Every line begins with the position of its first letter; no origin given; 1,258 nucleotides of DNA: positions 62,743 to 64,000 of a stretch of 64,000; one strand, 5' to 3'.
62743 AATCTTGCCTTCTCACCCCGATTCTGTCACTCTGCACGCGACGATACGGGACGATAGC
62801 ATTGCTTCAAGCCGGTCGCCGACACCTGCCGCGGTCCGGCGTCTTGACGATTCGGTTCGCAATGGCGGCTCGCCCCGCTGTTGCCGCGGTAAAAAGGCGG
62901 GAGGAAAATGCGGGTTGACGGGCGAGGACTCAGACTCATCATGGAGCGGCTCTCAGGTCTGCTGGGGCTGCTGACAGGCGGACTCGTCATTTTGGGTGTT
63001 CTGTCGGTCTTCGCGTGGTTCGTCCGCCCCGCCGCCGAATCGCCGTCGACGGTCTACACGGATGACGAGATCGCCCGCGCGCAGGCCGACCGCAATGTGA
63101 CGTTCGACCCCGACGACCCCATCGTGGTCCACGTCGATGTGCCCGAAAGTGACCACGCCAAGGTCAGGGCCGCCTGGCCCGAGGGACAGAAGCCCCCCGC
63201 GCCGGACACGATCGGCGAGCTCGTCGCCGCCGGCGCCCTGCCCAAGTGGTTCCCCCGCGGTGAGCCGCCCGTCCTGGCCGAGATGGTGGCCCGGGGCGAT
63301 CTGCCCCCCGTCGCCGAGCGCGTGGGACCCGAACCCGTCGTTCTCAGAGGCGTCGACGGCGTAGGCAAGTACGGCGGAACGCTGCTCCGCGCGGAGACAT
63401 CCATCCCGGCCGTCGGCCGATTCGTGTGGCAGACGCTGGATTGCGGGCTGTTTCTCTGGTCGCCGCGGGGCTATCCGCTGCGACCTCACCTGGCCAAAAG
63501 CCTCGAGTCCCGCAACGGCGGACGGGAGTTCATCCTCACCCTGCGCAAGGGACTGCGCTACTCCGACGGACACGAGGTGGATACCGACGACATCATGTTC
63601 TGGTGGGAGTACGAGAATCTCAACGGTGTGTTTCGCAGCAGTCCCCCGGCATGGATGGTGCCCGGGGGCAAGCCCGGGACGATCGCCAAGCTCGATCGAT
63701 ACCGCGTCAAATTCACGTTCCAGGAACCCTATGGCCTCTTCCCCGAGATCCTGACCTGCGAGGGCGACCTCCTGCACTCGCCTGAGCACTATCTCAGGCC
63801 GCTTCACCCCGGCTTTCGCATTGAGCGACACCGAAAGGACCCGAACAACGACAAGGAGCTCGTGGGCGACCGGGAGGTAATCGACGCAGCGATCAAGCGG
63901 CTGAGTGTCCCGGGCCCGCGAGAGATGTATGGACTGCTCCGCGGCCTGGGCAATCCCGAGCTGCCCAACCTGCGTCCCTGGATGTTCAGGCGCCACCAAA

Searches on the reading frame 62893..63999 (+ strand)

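Call 22: search_protein_families(library=pfam, proteins=[window:62893-63999:+], max_evalue=0.0001)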
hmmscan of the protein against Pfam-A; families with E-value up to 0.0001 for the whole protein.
window:62893-63999:+ (369 aa): 1 family
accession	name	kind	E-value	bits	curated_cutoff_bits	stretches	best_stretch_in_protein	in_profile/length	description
PF00496.27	SBP_bac_5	-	1.7e-12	47.6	32.4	1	196-288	2-92/368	Bacterial extracellular solute-binding proteins, family 5 Middle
